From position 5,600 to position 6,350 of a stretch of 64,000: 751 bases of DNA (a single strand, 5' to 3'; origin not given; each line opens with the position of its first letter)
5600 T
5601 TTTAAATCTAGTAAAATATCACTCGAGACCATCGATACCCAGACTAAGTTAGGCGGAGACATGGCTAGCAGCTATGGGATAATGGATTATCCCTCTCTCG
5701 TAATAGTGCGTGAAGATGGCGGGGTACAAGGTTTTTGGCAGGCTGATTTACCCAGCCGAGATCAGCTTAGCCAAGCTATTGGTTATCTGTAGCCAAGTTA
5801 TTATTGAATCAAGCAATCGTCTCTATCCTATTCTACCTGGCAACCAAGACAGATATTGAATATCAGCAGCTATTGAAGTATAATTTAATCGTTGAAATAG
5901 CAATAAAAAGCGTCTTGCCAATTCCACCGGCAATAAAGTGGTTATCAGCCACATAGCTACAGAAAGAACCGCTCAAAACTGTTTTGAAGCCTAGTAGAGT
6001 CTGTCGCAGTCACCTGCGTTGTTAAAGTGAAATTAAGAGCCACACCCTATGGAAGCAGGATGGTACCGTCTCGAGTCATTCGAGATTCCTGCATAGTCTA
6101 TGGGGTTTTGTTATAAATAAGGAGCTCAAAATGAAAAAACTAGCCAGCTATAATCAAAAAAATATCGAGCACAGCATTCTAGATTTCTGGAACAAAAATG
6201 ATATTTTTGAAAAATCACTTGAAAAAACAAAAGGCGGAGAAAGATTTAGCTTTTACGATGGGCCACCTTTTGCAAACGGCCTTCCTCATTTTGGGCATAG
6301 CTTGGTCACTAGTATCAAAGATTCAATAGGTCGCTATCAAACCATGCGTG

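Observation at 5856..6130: A candidate isoleucine T-box riboswitch in the ileS leader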

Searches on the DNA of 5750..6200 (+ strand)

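Call 4: search_rna_families(source=window, start=5750, end=6200, threshold=evalue, max_evalue=10, show_alignments=5)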
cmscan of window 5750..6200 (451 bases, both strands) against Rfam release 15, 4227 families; matches with E-value up to 10: 2.
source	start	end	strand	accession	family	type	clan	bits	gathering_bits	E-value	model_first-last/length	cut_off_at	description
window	5924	6093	+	RF00230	T-box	Cis-reg; leader;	-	20.2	93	0.019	1-219/219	no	T-box leader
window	5967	6023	+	RF02939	COG2908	Cis-reg;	-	13.4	58.7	1.7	1-45/45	no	COG2908 RNA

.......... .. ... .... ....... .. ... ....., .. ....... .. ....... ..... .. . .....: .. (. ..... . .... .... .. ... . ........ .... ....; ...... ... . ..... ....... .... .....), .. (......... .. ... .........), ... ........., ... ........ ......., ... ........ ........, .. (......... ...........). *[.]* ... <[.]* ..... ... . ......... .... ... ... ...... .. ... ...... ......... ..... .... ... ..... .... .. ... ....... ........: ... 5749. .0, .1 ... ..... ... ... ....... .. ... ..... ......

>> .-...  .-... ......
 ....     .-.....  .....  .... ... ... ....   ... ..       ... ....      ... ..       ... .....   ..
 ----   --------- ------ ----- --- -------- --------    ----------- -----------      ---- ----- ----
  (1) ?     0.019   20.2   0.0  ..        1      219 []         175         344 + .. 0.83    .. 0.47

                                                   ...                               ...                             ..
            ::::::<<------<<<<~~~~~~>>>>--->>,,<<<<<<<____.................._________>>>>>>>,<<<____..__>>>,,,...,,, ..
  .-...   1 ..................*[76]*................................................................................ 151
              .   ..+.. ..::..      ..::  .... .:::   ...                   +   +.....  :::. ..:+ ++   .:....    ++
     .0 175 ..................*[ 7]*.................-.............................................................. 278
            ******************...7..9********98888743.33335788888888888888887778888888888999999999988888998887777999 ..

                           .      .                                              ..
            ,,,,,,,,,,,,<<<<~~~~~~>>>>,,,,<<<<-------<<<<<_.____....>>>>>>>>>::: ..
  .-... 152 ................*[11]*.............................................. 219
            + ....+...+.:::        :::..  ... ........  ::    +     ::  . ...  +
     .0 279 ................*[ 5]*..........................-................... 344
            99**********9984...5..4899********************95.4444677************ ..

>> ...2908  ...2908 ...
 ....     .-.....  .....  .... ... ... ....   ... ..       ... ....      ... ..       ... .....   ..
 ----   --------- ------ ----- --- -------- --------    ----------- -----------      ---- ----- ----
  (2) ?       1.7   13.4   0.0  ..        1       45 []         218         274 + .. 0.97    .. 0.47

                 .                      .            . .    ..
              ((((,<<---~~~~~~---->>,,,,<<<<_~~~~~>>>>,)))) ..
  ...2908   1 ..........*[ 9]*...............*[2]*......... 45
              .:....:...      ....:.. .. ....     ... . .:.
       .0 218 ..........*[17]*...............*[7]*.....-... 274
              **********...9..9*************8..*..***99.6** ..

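Call 47: build_rna_model(alignment_id=A1, structure=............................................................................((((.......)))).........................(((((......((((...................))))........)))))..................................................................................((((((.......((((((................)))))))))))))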
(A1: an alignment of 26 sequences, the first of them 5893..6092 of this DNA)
Model R1 built from alignment A1 (26 sequences, 296 columns); structure: as given.
model positions 191; base pairs 25; branch points 2; effective number of sequences 5.06; information 0.59 bits per position. Calibrated on 0.2 Mb of random sequence (short: E-values are rough).
structure used (alignment columns):
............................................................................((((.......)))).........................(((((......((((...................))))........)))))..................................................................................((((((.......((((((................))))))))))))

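Call 48: search_with_rna_model(model_id=R1, sources=[window, L001, L002, L003, L004, L005, L006, L007, L008, L009, L010, L011, L012, L013, L014, L015, L016, L017, L018, L019, L020, L021, L022, L023, L024, L025, L026, L027, L028, L029, L030, L031, L032, L033, L034, L035, L036, L037, L038, L039, L040, L041, L042, L043, L044, L045, L046, L047, L048, L049, L050, L051, L052, L053, L054, L055, L056, L057, L058, L059, L060, L061, L062, L063, L064, L065, L066, L067, L068, L069, L070, L071, L072, L073, L074, L075, L076, L077, L078, L079, L080], max_evalue=1, make_alignment=true)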
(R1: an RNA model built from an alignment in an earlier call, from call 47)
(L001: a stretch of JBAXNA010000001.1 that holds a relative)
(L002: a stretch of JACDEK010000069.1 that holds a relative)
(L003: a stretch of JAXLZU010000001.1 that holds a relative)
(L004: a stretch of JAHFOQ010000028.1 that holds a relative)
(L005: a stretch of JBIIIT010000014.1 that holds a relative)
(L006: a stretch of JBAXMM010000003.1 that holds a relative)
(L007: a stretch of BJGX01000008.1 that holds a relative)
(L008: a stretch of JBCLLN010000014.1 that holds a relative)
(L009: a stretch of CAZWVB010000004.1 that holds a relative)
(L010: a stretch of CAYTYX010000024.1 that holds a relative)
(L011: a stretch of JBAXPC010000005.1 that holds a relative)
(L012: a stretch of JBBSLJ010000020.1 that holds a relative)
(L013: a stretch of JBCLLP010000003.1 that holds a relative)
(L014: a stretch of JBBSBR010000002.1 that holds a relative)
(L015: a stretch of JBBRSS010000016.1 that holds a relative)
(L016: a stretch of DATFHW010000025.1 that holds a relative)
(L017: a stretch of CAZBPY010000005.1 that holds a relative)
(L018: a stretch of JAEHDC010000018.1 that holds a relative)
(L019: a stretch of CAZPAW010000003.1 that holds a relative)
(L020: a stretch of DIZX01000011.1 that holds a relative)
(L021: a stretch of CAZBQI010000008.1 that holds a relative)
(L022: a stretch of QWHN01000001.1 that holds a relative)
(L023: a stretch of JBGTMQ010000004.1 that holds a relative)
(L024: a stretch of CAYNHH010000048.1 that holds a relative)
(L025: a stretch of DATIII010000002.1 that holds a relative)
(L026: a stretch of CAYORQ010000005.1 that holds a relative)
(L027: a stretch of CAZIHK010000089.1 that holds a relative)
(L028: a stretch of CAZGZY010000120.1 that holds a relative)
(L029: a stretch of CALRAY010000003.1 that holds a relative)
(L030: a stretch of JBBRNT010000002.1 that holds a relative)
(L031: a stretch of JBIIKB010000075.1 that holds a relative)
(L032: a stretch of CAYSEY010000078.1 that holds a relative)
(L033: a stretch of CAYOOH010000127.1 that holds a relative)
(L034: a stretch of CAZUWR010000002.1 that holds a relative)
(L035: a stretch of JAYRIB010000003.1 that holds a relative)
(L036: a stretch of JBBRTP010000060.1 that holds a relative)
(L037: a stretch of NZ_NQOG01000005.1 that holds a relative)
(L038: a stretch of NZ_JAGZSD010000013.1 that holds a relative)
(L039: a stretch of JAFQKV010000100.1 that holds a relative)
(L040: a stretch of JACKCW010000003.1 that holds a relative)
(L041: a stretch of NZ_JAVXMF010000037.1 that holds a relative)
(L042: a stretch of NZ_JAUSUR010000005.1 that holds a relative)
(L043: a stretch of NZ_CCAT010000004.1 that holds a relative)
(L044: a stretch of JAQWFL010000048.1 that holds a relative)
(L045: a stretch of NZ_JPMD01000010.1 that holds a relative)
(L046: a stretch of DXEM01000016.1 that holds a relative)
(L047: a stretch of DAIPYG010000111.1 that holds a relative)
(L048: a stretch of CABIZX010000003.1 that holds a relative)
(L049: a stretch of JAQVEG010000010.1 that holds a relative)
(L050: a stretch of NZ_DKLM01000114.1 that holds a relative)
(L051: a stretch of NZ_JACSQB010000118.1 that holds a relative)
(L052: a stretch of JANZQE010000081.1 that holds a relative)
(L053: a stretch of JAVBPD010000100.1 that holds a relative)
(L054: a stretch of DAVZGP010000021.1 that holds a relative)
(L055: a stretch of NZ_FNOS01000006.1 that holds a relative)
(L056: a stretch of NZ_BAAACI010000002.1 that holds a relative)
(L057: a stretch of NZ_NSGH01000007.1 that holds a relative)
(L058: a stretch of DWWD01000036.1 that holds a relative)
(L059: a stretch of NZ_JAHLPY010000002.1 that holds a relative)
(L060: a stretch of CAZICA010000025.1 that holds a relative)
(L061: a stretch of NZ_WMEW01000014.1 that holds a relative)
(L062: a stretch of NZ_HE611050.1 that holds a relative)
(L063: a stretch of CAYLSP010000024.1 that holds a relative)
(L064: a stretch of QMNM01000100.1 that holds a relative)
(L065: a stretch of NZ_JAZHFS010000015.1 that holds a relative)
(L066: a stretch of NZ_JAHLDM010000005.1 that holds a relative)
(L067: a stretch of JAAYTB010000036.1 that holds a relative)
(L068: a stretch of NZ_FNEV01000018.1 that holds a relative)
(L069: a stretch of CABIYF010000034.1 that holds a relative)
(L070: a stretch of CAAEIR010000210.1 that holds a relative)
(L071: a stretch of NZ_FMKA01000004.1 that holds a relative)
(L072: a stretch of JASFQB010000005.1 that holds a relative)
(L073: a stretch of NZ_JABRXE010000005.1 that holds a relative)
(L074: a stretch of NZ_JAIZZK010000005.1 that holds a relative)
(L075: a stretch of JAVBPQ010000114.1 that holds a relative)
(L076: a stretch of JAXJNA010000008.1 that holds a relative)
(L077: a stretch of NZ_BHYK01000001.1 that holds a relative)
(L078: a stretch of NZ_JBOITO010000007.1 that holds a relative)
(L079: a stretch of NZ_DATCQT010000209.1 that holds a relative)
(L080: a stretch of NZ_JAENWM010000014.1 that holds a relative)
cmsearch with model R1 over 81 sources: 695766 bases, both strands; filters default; matches with E-value up to 1: 37.
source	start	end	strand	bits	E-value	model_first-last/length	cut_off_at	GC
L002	1254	1456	+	149.8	2.2e-40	1-191/191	no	0.38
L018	2740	2927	+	148.9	3.9e-40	1-191/191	no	0.49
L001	2762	2962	+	143.9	1.1e-38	1-191/191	no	0.43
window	5893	6092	+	141.9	3.9e-38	1-191/191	no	0.45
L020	2781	2964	+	141.4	5.5e-38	1-191/191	no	0.48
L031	1126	1316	+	139.9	1.5e-37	1-191/191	no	0.4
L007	2767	2957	+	137.5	6.8e-37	1-191/191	no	0.41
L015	2778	2962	+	136.7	1.2e-36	1-191/191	no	0.51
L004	15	210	+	135.6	2.4e-36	1-191/191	no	0.41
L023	2236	2425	+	133.5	9.7e-36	1-191/191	no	0.52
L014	2771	2961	+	132.2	2.2e-35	1-191/191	no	0.56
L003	2750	2944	+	131.7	3.2e-35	1-191/191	no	0.45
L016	2714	2914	+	127.6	4.7e-34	1-191/191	no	0.52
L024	2734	2950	+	126.9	7.6e-34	1-191/191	no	0.38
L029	2777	2961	+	126.2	1.2e-33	1-191/191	no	0.43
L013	2729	2943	+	126.1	1.3e-33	1-191/191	no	0.44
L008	2726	2941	+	124.9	2.8e-33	1-191/191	no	0.41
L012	699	886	+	124.4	3.9e-33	1-191/191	no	0.46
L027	2724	2921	+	123.7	6e-33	1-191/191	no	0.45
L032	1952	2146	+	123.7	6.1e-33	1-191/191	no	0.43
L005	2781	2962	+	123.5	7.1e-33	1-191/191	no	0.43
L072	2732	2927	+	121.2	3.1e-32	1-191/191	no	0.44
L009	2745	2957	+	119.7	8.5e-32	1-191/191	no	0.52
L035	1189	1387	+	117.8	3e-31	1-191/191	no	0.53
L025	2782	2971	+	109.7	6e-29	1-191/191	no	0.54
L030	2797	2972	+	106.7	4.2e-28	1-191/191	no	0.58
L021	2754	2938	+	94.4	1.4e-24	1-191/191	no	0.48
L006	2673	2944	+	92.1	6.2e-24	1-191/191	no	0.44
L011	2673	2944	+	91.1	1.2e-23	1-191/191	no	0.45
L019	2722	2931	+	87.9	1e-22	1-191/191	no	0.4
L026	2675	2944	+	78.4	4.9e-20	1-191/191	no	0.47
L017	2726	2947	+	75.3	3.8e-19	1-191/191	no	0.49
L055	2802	2830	+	12.5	0.32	158-188/191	no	0.62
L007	2980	3137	+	12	0.43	1-191/191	no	0.34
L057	2802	2830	+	12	0.44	158-188/191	no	0.66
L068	2865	2893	+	12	0.44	158-188/191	no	0.66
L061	2830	2859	+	11.7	0.54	158-188/191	no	0.63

Alignment A2: 37 matches aligned to the model, 359 columns, each read 5' to 3' on its own strand. Consensus structure (alignment columns), stored with it:
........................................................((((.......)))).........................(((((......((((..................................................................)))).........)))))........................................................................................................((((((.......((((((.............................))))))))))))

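Call 65: search_with_rna_model(model_id=R1, sources=[L081, L082, L083, L084, L085, L086, L087, L088, L089, L090, L091, L092, L093, L094, L095, L096, L097, L098, L099, L100, L101, L102, L103, L104, L105, L106, L107, L108, L109, L110, L111, L112, L113, L114, L115, L116, L117, L118, L119, L120, L121, L122, L123, L124, L125, L126, L127, L128, L129, L130, L131, L132, L133, L134, L135, L136, L137, L138, L139, L140, L141, L142, L143, L144, L145, L146, L147, L148, L149, L150, L151, L152, L153, L154, L155, L156, L157, L158, L159, L160], max_evalue=0.01)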
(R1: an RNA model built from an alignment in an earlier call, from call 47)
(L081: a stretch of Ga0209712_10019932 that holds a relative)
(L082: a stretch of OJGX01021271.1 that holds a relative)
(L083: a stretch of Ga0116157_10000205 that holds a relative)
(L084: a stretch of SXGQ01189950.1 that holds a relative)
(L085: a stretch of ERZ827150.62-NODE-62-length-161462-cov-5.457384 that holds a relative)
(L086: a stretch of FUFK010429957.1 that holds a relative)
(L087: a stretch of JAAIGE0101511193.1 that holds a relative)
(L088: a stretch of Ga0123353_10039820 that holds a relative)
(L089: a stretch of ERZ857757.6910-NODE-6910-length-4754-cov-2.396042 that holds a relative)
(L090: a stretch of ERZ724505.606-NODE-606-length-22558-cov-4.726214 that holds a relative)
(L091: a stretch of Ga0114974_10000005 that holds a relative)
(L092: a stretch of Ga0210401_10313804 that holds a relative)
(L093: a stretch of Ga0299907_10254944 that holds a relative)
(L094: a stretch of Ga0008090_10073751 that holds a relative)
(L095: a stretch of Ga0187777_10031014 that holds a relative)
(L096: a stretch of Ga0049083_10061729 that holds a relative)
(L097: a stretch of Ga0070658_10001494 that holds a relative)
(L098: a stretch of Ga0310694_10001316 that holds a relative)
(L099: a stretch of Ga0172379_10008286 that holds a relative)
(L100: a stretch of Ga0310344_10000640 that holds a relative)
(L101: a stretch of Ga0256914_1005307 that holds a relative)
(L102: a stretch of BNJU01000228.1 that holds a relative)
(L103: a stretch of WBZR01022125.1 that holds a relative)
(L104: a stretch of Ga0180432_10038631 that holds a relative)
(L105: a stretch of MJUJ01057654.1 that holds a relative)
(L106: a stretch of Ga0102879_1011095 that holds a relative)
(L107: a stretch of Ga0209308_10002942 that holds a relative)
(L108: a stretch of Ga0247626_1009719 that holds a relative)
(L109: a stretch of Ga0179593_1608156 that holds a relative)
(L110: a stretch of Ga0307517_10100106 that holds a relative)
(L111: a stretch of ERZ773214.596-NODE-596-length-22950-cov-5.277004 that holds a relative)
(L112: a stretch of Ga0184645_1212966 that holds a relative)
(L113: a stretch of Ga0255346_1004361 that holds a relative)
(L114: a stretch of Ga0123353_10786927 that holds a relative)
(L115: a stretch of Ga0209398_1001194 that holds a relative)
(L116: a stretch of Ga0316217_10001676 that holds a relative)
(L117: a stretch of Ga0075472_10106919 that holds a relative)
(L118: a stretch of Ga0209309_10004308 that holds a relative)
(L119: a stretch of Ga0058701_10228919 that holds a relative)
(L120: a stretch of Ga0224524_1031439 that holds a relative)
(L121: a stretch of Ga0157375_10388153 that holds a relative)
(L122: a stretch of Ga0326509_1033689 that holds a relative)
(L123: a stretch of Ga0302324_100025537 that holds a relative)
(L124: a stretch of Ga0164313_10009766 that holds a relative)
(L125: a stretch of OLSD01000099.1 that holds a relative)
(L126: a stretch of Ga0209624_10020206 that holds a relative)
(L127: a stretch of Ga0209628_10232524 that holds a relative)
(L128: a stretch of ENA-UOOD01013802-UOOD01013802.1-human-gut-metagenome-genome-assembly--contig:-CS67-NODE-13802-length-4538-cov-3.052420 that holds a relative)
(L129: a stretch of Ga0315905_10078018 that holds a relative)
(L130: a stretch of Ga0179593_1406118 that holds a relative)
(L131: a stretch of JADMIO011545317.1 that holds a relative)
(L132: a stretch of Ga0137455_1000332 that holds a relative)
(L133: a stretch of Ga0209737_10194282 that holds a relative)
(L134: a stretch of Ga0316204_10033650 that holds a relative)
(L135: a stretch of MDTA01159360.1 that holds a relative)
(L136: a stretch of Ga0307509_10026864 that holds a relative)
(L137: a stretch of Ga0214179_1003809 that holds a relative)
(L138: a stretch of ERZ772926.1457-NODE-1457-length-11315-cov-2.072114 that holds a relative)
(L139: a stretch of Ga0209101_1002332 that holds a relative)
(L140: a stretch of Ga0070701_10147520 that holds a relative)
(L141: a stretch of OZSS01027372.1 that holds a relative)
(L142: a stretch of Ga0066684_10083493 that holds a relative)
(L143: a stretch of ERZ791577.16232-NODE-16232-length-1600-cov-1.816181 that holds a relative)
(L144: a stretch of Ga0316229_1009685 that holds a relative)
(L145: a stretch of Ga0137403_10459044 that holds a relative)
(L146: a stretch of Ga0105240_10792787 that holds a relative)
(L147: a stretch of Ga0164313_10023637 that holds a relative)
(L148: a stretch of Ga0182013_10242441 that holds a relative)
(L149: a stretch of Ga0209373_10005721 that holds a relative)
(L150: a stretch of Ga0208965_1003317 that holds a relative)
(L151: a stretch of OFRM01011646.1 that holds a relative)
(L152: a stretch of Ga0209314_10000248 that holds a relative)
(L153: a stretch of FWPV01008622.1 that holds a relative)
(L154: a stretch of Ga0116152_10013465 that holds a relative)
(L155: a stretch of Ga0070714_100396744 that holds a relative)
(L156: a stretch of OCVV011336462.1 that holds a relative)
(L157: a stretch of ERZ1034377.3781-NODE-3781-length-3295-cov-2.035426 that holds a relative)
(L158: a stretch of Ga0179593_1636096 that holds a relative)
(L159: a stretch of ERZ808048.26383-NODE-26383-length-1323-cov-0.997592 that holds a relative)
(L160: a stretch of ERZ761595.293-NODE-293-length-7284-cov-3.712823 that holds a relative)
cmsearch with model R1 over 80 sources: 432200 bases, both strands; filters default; matches with E-value up to 0.01: 21.
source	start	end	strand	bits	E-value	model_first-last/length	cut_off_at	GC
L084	2249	2438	+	137.6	4.1e-37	1-191/191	no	0.43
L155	357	543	-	128.2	1.9e-34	1-191/191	no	0.53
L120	76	263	-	125.9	9e-34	1-191/191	no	0.56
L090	1871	2049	-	123.6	4.1e-33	1-191/191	no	0.47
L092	303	480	-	115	1.2e-30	1-191/191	no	0.53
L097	510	685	-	112.8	4.8e-30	1-191/191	no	0.5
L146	360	553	-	112.6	5.6e-30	1-191/191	no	0.57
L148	844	1018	+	111.6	1e-29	1-191/191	no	0.55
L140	8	204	+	110.2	2.7e-29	1-191/191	no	0.54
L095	1733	1918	+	105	8.2e-28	1-191/191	no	0.55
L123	3111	3297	-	104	1.5e-27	1-191/191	no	0.56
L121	443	627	-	97.1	1.4e-25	1-191/191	no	0.52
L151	1409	1590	-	93.8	1.2e-24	1-191/191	no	0.55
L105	127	338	+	91.8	4.8e-24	1-191/191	no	0.51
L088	4308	4491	-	70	7.6e-18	1-191/191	no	0.53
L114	878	1060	-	66.4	8.3e-17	1-191/191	no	0.5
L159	945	1147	-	49.9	4.4e-12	1-191/191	no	0.5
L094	864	1061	+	36.1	3.7e-08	1-191/191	no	0.66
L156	406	602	+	23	0.00019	1-191/191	no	0.54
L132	7525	7559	+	20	0.0014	152-191/191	no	0.66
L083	44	103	-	19.9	0.0015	132-191/191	no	0.55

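Call 76: search_with_rna_model(model_id=R1, sources=[window, L001, L002, L003, L004, L005, L006, L007, L008, L009, L011, L012, L013, L014, L015, L016, L017, L018, L019, L020, L021, L023, L024, L025, L026, L027, L029, L030, L031, L032, L035, L072, L084, L155, L120, L090, L092, L097, L146, L148, L140, L095, L123, L121, L151, L105, L088, L114, L094], max_evalue=0.000001, make_alignment=true)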
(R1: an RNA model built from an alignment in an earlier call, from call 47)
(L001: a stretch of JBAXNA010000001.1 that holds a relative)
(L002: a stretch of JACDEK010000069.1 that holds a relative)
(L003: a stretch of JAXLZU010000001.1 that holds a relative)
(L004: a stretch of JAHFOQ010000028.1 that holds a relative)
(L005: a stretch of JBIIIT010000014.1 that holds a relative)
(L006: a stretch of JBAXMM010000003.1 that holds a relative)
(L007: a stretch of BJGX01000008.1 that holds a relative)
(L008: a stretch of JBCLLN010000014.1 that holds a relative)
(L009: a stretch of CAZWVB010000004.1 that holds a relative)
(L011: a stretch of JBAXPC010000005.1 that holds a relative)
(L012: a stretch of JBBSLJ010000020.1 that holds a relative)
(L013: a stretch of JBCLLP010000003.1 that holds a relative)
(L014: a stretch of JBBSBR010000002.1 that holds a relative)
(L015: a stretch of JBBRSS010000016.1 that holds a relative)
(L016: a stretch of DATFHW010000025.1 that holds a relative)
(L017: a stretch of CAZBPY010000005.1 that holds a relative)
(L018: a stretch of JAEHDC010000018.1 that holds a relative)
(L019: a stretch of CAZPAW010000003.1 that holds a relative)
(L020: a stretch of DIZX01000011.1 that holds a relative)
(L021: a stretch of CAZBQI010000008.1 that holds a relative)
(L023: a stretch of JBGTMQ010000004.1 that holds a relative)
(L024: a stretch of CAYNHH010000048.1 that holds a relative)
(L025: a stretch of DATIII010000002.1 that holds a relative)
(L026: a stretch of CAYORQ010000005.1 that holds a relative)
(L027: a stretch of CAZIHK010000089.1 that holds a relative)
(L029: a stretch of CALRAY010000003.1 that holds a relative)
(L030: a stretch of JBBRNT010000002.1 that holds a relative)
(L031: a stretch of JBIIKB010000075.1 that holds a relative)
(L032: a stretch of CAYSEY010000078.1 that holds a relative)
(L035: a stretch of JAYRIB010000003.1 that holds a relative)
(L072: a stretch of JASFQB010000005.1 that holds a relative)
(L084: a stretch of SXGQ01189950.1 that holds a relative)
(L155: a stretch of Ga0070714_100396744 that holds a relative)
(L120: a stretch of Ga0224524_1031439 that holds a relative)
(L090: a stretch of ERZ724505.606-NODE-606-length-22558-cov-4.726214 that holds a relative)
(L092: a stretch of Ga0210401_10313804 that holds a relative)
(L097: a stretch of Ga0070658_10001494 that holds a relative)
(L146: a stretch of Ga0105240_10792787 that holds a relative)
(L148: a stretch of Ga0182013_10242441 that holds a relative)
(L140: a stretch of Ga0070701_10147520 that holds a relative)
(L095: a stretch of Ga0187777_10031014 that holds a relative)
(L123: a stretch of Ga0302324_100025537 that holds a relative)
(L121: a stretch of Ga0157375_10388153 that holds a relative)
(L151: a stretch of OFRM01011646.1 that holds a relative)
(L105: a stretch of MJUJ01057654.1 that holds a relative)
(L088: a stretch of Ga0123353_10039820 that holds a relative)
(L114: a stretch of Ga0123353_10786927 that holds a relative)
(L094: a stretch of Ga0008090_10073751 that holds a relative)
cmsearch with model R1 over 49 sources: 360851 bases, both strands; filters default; matches with E-value up to 0.000001: 49.
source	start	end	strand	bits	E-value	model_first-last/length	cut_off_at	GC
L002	1254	1456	+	149.8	1.1e-40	1-191/191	no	0.38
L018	2740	2927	+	148.9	2e-40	1-191/191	no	0.49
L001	2762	2962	+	143.9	5.6e-39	1-191/191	no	0.43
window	5893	6092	+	141.9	2e-38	1-191/191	no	0.45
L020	2781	2964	+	141.4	2.8e-38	1-191/191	no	0.48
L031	1126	1316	+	139.9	7.8e-38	1-191/191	no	0.4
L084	2249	2438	+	137.6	3.4e-37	1-191/191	no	0.43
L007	2767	2957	+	137.5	3.5e-37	1-191/191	no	0.41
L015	2778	2962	+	136.7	6.2e-37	1-191/191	no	0.51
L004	15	210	+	135.6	1.3e-36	1-191/191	no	0.41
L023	2236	2425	+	133.5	5e-36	1-191/191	no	0.52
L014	2771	2961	+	132.2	1.2e-35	1-191/191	no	0.56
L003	2750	2944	+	131.7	1.7e-35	1-191/191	no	0.45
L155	357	543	-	128.2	1.6e-34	1-191/191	no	0.53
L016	2714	2914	+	127.6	2.4e-34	1-191/191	no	0.52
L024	2734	2950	+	126.9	3.9e-34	1-191/191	no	0.38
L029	2777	2961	+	126.2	6.2e-34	1-191/191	no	0.43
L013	2729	2943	+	126.1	6.8e-34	1-191/191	no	0.44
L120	76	263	-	125.9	7.5e-34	1-191/191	no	0.56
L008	2726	2941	+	124.9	1.5e-33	1-191/191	no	0.41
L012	699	886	+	124.4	2e-33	1-191/191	no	0.46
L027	2724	2921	+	123.7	3.1e-33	1-191/191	no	0.45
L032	1952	2146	+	123.7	3.2e-33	1-191/191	no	0.43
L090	1871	2049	-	123.6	3.4e-33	1-191/191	no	0.47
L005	2781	2962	+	123.5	3.7e-33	1-191/191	no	0.43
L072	2732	2927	+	121.2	1.6e-32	1-191/191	no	0.44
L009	2745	2957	+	119.7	4.4e-32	1-191/191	no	0.52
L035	1189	1387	+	117.8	1.6e-31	1-191/191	no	0.53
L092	303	480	-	115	9.6e-31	1-191/191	no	0.53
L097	510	685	-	112.8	4e-30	1-191/191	no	0.5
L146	360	553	-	112.6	4.7e-30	1-191/191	no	0.57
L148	844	1018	+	111.6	8.7e-30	1-191/191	no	0.55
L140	8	204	+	110.2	2.3e-29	1-191/191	no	0.54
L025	2782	2971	+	109.7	3.1e-29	1-191/191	no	0.54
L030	2797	2972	+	106.7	2.2e-28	1-191/191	no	0.58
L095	1733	1918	+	105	6.9e-28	1-191/191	no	0.55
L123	3111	3297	-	104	1.3e-27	1-191/191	no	0.56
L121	443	627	-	97.1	1.2e-25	1-191/191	no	0.52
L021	2754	2938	+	94.4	7.3e-25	1-191/191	no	0.48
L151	1409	1590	-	93.8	1e-24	1-191/191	no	0.55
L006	2673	2944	+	92.1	3.2e-24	1-191/191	no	0.44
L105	127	338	+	91.8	4e-24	1-191/191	no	0.51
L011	2673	2944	+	91.1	6.3e-24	1-191/191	no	0.45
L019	2722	2931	+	87.9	5.3e-23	1-191/191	no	0.4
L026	2675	2944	+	78.4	2.6e-20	1-191/191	no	0.47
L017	2726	2947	+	75.3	2e-19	1-191/191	no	0.49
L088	4308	4491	-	70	6.3e-18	1-191/191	no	0.53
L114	878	1060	-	66.4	6.9e-17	1-191/191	no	0.5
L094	864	1061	+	36.1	3.1e-08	1-191/191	no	0.66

Alignment A3: 49 matches aligned to the model, 359 columns, each read 5' to 3' on its own strand. Consensus structure (alignment columns), stored with it:
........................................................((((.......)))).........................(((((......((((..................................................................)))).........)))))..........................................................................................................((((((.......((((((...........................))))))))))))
